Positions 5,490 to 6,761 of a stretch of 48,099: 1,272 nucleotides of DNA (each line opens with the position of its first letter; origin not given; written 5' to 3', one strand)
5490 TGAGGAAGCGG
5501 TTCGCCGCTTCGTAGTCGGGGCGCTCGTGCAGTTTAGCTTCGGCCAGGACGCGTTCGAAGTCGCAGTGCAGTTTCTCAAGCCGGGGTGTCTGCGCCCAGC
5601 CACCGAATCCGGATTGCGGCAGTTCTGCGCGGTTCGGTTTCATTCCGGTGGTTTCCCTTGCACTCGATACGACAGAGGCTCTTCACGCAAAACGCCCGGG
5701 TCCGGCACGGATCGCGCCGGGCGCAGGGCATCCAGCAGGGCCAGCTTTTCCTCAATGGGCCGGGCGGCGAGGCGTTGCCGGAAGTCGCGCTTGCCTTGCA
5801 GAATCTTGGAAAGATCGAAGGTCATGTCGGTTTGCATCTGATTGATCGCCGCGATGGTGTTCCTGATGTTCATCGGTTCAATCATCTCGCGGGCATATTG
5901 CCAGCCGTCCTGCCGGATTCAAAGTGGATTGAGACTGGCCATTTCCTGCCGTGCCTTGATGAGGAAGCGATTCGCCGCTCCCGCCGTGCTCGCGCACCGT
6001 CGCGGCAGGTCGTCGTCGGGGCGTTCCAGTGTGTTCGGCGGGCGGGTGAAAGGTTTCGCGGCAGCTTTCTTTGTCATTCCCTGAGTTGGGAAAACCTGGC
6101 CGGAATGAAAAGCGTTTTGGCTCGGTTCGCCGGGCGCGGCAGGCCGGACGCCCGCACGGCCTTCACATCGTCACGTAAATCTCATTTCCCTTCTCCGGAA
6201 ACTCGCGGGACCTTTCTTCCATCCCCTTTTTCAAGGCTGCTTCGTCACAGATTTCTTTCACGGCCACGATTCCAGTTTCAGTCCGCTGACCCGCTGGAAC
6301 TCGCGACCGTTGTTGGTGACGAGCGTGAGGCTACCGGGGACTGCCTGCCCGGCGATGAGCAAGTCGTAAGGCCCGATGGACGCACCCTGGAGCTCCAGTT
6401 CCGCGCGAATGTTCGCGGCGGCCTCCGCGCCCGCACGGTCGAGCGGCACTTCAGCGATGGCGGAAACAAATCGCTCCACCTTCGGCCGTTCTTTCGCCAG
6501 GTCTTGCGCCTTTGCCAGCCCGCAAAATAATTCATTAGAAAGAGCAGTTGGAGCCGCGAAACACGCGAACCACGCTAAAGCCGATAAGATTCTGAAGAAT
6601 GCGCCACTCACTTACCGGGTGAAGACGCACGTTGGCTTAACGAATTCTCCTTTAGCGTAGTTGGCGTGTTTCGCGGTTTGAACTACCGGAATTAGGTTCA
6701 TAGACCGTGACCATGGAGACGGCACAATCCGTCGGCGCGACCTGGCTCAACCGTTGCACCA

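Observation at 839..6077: Hhe-like giant helicase-nuclease sits in a four-gene co-directional cassette with paralogous micro-ORFs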

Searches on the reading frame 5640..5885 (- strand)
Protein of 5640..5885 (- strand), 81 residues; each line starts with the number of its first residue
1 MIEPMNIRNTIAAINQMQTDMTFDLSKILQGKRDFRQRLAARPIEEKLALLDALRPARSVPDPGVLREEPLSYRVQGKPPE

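Call 3: search_protein_families(library=pfam, proteins=[window:5640-5885:-], max_evalue=0.01)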
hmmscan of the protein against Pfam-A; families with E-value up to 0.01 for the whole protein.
window:5640-5885:- (81 aa): 0 families

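Call 4: search_protein_families(library=padloc, proteins=[window:5640-5885:-], max_evalue=0.01)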
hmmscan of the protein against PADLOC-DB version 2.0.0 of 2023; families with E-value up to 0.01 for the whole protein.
window:5640-5885:- (81 aa): 0 families

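Call 9: find_homologous_proteins(query=window:5640-5885:-, max_evalue=0.01)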
Query window:5640-5885:- (81 aa): 491 proteins with E <= 0.01 among 494 candidates; the best 120 are listed.
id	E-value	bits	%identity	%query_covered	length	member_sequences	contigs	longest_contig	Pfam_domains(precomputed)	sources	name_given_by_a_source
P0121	4.3e-42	159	100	95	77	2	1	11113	-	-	-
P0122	1.3e-27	113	76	95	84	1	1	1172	-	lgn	-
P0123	6.8e-21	91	79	75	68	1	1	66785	-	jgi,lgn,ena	-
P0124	3.7e-16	76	66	75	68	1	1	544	-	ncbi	-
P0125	3.9e-16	76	42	91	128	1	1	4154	-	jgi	jgi:hypothetical protein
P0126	6.2e-16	76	69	75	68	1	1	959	-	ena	-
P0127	1.2e-15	75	68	75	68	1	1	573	-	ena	-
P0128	1.4e-15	75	68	75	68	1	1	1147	-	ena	-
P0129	2.8e-15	74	68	75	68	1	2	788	-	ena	-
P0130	2.9e-15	74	71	72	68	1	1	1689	-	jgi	jgi:hypothetical protein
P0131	4.0e-15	73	66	75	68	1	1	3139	-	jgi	jgi:hypothetical protein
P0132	5.0e-15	73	69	74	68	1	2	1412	-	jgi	jgi:hypothetical protein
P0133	5.5e-15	73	71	72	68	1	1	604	-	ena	-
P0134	5.8e-15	73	71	75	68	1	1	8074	-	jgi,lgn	jgi:hypothetical protein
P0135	6.5e-15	72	68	69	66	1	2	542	-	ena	-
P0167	6.5e-14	69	69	72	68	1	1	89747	-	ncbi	-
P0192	3.9e-13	67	62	75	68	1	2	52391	-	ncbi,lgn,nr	ncbi:MAG: hypothetical protein IH623_03905 [Verrucomicrobia bacterium]|nr:hypothetical protein [Verr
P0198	4.7e-13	67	62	72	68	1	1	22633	-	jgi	jgi:hypothetical protein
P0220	1.1e-12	65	63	75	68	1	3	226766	-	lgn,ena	-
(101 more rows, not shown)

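Call 15: find_encoding_contigs(protein=P0123, flank=6000, max_places=3)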
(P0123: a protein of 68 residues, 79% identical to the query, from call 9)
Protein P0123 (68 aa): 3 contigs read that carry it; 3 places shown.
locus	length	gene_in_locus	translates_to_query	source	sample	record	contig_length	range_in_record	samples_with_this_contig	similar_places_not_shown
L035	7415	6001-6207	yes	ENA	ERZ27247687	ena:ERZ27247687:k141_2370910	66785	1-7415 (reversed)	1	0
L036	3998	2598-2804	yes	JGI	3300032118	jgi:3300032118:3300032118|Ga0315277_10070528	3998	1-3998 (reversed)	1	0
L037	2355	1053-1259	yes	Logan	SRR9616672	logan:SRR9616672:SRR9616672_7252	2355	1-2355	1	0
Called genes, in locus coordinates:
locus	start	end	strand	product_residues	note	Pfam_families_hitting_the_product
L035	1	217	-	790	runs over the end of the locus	PF12704:MacB_PCD, PF02687:FtsX, PF12704:MacB_PCD, PF02687:FtsX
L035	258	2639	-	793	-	PF12704:MacB_PCD, PF02687:FtsX, PF12704:MacB_PCD, PF02687:FtsX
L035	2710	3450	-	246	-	PF02463:SMC_N (weak), PF00005:ABC_tran, PF13304:AAA_21 (faint)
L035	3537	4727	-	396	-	PF25919:BSH_CusB (faint), PF25989:YknX_C (faint)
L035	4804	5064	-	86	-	PF13711:DUF4160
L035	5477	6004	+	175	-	-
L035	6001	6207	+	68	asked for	-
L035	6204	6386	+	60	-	-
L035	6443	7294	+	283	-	-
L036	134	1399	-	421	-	PF25919:BSH_CusB (faint), PF25989:YknX_C (faint)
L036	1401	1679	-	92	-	PF13711:DUF4160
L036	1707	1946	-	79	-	-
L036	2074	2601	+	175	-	-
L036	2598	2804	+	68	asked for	-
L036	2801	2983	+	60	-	-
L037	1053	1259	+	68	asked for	-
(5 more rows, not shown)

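Call 16: find_encoding_contigs(protein=P0167, flank=6000, max_places=3)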
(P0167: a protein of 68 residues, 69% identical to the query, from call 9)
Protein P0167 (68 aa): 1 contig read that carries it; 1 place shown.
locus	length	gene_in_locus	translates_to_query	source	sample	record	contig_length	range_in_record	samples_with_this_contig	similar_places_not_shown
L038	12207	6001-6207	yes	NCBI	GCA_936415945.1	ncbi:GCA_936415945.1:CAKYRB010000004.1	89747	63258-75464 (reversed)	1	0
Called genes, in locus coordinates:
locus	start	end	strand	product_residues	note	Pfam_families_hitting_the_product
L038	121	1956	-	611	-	PF12161:HsdM_N, PF02384:N6_Mtase, PF01170:UPF0020 (faint), PF07669:Eco57I (faint)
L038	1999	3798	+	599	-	PF12708:Pect-lyase_RHGA_epim (weak), PF13229:Beta_helix (faint), PF05048:NosD (faint)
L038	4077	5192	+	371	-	-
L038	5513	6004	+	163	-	-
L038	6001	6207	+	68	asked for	-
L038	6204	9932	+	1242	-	PF25199:nSTAND_NTPase5 (weak)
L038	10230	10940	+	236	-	PF02517:Rce1-like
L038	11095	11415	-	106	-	-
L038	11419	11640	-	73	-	PF04255:DUF433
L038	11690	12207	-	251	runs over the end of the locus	-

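Call 19: search_protein_families(library=pfam, proteins=[L035:5477-6004:+, L035:6001-6207:+, L035:6204-6386:+, L035:6443-7294:+, L038:6204-9932:+], max_evalue=0.1)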
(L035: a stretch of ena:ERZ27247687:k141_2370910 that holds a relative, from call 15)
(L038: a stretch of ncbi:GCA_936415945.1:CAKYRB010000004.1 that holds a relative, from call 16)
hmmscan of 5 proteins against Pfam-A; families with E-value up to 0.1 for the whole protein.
L035:5477-6004:+ (175 aa): 0 families

L035:6001-6207:+ (68 aa): 0 families

L035:6204-6386:+ (60 aa): 1 family
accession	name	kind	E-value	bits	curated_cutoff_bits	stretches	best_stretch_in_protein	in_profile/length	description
PF25243.1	WAV3_C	-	0.086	13.1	39.1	1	30-58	14-43/76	E3 ubiquitin-protein ligase WAV3-like, C-terminal domain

L035:6443-7294:+ (283 aa): 0 families

L038:6204-9932:+ (1242 aa): 9 families
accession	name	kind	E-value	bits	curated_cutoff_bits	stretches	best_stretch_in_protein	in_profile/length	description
PF25199.1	nSTAND_NTPase5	-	1e-07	32.4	34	1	319-439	33-139/145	Novel STAND NTPase 5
PF13191.12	AAA_16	-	3.5e-05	24.8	32.6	1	317-388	14-83/167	AAA ATPase domain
PF13604.12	AAA_30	-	0.00014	22.1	27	1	314-373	5-64/191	AAA domain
PF10236.15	DAP3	-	0.0004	20.1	23.1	1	323-360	19-56/311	Mitochondrial ribosomal death-associated protein 3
PF13481.12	AAA_25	-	0.029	14.4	27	1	309-360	12-65/195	AAA domain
PF05729.18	NACHT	-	0.038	14.3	26.7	0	330-449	3-142/167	NACHT domain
PF20031.4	DUF6437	-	0.053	13.9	27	0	349-377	32-60/76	Family of unknown function (DUF6437)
PF13401.12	AAA_22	-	0.061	14.1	27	0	329-439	7-97/130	AAA domain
PF00005.33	ABC_tran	-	0.08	14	25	0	328-359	12-44/137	ABC transporter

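Call 26: search_protein_families(library=pfam, proteins=[L035:5477-6004:+], max_evalue=1)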
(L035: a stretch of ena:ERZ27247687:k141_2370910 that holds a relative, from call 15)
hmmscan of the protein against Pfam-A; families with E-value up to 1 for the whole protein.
L035:5477-6004:+ (175 aa): 0 families

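Call 40: search_solved_structures(query=L035:5477-6004:+, max_evalue=10)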
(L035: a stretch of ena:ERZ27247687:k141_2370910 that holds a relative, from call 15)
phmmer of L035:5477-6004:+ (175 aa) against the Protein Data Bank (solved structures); distinct sequences matched with E-value up to 10: 3.
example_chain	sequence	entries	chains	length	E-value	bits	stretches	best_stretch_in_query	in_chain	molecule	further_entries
3ns5_A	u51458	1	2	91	0.54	13.4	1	75-159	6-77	Eukaryotic translation initiation factor 3 subunit B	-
3ns6_A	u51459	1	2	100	0.73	13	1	75-159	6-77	Eukaryotic translation initiation factor 3 subunit B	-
9irf_C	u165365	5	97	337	1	12.5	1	86-120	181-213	CRISPR-associated protein Csy3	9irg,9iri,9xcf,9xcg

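Call 41: search_protein_families(library=ncbifam, proteins=[L035:5477-6004:+, L035:6001-6207:+, L035:6204-6386:+], max_evalue=0.01)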
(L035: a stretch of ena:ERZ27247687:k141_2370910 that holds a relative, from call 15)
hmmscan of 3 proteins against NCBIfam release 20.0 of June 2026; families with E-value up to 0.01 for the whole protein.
L035:5477-6004:+ (175 aa): 0 families

L035:6001-6207:+ (68 aa): 0 families

L035:6204-6386:+ (60 aa): 0 families

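Call 61: find_encoding_contigs(protein=P0220, flank=7000, max_places=2)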
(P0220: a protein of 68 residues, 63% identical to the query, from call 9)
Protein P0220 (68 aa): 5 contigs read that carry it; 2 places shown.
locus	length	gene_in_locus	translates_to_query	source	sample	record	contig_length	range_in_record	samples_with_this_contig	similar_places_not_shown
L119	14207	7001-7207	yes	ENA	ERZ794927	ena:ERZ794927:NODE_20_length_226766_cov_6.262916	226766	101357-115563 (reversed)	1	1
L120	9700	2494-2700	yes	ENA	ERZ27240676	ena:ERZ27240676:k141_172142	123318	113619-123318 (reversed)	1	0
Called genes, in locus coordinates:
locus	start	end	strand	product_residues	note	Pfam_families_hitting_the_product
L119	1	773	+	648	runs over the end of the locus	PF07584:BatA (weak), PF00092:VWA, PF13519:VWA_2, PF07719:TPR_2 (faint), PF13414:TPR_11 (weak), PF13432:TPR_16 (weak)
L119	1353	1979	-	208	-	PF01281:Ribosomal_L9_N, PF03948:Ribosomal_L9_C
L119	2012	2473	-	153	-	PF00436:SSB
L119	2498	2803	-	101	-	PF01250:Ribosomal_S6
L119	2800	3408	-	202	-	PF01195:Pept_tRNA_hydro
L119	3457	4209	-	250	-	PF01386:Ribosomal_L25p, PF14693:Ribosomal_TL5_C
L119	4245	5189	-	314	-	PF13793:Pribosyltran_N, PF00156:Pribosyltran, PF14572:Pribosyl_synth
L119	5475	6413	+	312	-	PF02272:DHHA1 (weak)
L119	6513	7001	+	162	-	-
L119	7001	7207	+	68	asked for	-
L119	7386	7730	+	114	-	PF13560:HTH_31, PF12844:HTH_19, PF13413:HTH_25, PF01381:HTH_3 (weak)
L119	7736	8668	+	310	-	PF12705:PDDEXK_1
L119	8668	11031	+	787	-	PF02171:Piwi (weak)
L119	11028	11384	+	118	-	-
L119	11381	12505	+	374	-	-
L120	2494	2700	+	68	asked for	-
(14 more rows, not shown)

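Call 62: find_encoding_contigs(protein=P0192, flank=7000, max_places=2)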
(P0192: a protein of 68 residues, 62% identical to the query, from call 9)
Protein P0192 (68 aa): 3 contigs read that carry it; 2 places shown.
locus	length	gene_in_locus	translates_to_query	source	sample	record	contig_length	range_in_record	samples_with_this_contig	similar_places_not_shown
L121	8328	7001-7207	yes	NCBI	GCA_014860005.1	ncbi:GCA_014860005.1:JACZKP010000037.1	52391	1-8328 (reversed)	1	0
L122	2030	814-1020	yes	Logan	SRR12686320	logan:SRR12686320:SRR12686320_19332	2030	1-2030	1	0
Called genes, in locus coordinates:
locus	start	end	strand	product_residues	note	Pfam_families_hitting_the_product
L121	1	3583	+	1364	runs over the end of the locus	PF23500:DUF7133, PF06439:3keto-disac_hyd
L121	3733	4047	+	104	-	PF04255:DUF433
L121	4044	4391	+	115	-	PF01927:Mut7-C (weak), PF18480:DUF5615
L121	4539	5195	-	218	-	-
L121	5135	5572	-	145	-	-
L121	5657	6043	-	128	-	-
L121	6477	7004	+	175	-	-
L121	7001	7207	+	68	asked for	-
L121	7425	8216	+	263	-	-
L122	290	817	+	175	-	-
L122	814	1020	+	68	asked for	-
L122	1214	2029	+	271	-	?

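Call 63: find_encoding_contigs(protein=P0198, flank=7000, max_places=2)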
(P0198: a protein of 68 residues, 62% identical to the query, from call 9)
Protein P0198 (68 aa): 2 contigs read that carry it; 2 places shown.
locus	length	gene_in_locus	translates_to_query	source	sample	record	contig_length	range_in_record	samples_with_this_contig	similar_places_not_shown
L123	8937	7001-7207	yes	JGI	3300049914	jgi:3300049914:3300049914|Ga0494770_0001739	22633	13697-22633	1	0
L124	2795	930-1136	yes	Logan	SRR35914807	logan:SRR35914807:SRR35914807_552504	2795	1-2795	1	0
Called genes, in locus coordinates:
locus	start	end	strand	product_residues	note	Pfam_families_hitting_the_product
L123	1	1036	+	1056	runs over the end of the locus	PF08309:LVIVD, PF07679:I-set (weak), PF13895:Ig_2 (faint), PF13927:Ig_3 (weak), PF04151:PPC (faint)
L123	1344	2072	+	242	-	PF04055:Radical_SAM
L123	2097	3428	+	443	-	PF00202:Aminotran_3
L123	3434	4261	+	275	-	PF00398:RrnaAD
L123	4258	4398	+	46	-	-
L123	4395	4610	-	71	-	-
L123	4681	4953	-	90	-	PF02604:PhdYeFM_antitox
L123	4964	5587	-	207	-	PF13635:DUF4143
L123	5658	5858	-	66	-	-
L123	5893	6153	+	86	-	PF10127:RlaP (faint)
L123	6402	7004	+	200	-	-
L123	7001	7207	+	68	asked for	-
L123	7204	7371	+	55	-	-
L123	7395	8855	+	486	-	-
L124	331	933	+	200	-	-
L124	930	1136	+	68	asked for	-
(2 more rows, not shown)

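Call 70: find_homologous_proteins(query=L035:5477-6004:+, max_evalue=0.001)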
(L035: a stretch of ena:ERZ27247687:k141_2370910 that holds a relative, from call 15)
Query L035:5477-6004:+ (175 aa): 5193 proteins with E <= 0.001 among 5679 candidates; the best 120 are listed.
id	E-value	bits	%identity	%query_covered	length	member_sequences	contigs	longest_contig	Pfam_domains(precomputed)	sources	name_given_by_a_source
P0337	3.9e-109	380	100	100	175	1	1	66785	-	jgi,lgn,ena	-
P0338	1.9e-95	335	87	100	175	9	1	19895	-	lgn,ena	-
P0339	3.7e-95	334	86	100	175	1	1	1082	-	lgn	-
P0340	1.8e-94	332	86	100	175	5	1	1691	-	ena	-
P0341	1.8e-94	332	85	100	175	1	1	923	-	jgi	jgi:hypothetical protein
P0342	2.6e-94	332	85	100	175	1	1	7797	-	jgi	jgi:hypothetical protein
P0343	3.3e-94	331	86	99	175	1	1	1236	-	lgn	-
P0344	4.3e-94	331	86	100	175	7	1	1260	-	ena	-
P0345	4.4e-94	331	86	100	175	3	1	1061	-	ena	-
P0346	7.0e-94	330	86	100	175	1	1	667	-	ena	-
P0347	8.0e-94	330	86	100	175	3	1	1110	-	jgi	jgi:hypothetical protein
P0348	8.0e-94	330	86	100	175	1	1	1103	-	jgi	jgi:hypothetical protein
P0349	8.5e-94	330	86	100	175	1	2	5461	-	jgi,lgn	jgi:hypothetical protein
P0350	9.5e-94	330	86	100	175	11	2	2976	-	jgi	-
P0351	1.8e-93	329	85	100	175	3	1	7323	-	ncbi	-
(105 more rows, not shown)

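Call 80: predict_structure(alignment_id=A4)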
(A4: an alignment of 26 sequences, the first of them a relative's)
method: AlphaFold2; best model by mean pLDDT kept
length: 175 residues; sequences in the alignment: 26
mean_pLDDT: 75.9   pTM: 0.72
mean pLDDT of the five models: 75.9, 74.4, 70.1, 63.8, 62.2
residues with pLDDT >= 90: 24; 70-90: 97; 50-70: 39; < 50: 15
segments of 3 or more residues with pLDDT < 50: 27-40
pLDDT, mean of each block of 10 residues (from residue 1): 76 84 59 35 64 65 80 71 67 85 82 86 82 80 89 96 91 66
secondary structure, 60 per line:
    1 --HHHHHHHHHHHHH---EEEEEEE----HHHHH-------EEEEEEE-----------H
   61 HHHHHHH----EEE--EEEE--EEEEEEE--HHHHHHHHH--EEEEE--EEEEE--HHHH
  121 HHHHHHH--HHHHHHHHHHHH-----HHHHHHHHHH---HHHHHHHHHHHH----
elements in order: H3-15 E19-25 H30-34 E42-48 H60-67 E72-74 E77-80 E83-89 H92-100 E103-107 E110-114 H117-127 H130-141 H147-156 H160-171

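Call 82: fold_search(model_id=the predicted structure, library=pdb)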
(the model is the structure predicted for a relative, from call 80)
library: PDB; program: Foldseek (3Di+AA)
matches with E <= 10: 312; with E <= 0.001: 3
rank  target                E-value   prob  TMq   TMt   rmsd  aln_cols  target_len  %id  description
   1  8an5_B                5.8e-05  1.00  0.66  0.64   5.6       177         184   18  MenAT1 toxin-antitoxin complex (rv0078a-rv0078b) from Mycobacterium tuberculosis H37Rv (released 2023-08-02)
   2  8an4_A                1.9e-04  1.00  0.62  0.57   6.7       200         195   18  MenT1 toxin (rv0078a) from Mycobacterium tuberculosis H37Rv (released 2023-08-02)
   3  8an5_A                3.6e-04  1.00  0.63  0.58   6.1       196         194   18  MenAT1 toxin-antitoxin complex (rv0078a-rv0078b) from Mycobacterium tuberculosis H37Rv (released 2023-08-02)
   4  5kqj_MODEL_1_A        4.3e-03  0.99  0.49  0.47   7.4       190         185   15  Solution Structure of Antibiotic-Resistance Factor ANT(2'')-Ia Reveals Substrate-Regulated Conformation Dynami (released 2017-07-12)
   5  8rr5                  5.2e-03  1.00  0.59  0.59   6.5       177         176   19  MenT1 toxin (rv0078a) from Mycobacterium tuberculosis H37Rv, phosphorylated at T39 (released 2024-09-11)
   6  5uvd                  6.7e-03  0.99  0.53  0.45   6.5       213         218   15  Crystal structure of an antigenic nucleotidyltransferase-like protein from Paracoccidioides brasiliensis (released 2018-01-31)
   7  2ewr                  3.3e-02  0.98  0.51  0.56   5.8       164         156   11  Crystal structure of a putative nucleotidyltransferase (tm1012) from Thermotoga maritima at 1.60 A resolution (released 2005-12-06)
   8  6y8q_A                3.5e-02  0.93  0.49  0.44   8.4       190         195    9  AbiEi antitoxin from Streptococcus agalactiae (released 2020-12-16)
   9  6u7b_A                9.0e-02  0.47  0.35  0.22   9.9       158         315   13  Structure of E. coli MS115-1 CdnC:HORMA-deltaN complex (released 2019-12-25)
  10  6e0l                  1.0e-01  0.16  0.25  0.18  14.3       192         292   14  Structure of Rhodothermus marinus CdnE c-UMP-AMP synthase with Apcpp and Upnpp (released 2019-02-20)
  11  2fcl                  1.2e-01  0.84  0.49  0.53   6.4       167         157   10  Crystal structure of a putative nucleotidyltransferase (tm1012) from Thermotoga maritima at 1.35 A resolution (released 2006-03-14)
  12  6e0n                  1.4e-01  0.30  0.33  0.24  12.6       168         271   14  Structure of Elizabethkingia meningoseptica CdnE cyclic dinucleotide synthase with GTP and Apcpp (released 2019-02-20)
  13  1uet                  1.6e-01  0.54  0.29  0.14   4.7        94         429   21  Divergent evolutions of trinucleotide polymerization revealed by an archaeal CCA-adding enzyme structure (released 2003-12-02)
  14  6e0m                  1.7e-01  0.28  0.33  0.24  12.6       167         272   14  Structure of Elizabethkingia meningoseptica CdnE cyclic dinucleotide synthase (released 2019-02-20)
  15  3ovs_A                1.8e-01  0.60  0.30  0.14   5.1        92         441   20  How the CCA-adding Enzyme Selects Adenine over Cytosine in Position 76 of tRNA (released 2010-12-01)
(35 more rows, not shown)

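Call 85: search_solved_structures(query=L035:6001-6207:+, max_evalue=10)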
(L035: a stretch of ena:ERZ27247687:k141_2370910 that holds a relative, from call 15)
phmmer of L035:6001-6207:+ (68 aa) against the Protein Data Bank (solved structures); distinct sequences matched with E-value up to 10: 2.
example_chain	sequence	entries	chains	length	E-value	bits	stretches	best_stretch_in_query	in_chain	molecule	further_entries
6rxb_B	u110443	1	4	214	0.93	13.4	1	24-50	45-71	Tetracycline repressor protein class G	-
6rx9_A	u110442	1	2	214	0.94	13.4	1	24-50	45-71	Tetracycline repressor protein class G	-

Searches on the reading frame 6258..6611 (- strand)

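Call 3: search_protein_families(library=pfam, proteins=[window:6258-6611:-], max_evalue=0.01)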
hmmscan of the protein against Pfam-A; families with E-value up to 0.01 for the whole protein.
window:6258-6611:- (117 aa): 1 family
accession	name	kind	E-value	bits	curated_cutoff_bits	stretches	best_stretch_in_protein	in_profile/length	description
PF01850.27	PIN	-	3.7e-08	34.4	23.6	1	25-110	38-119/120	PIN domain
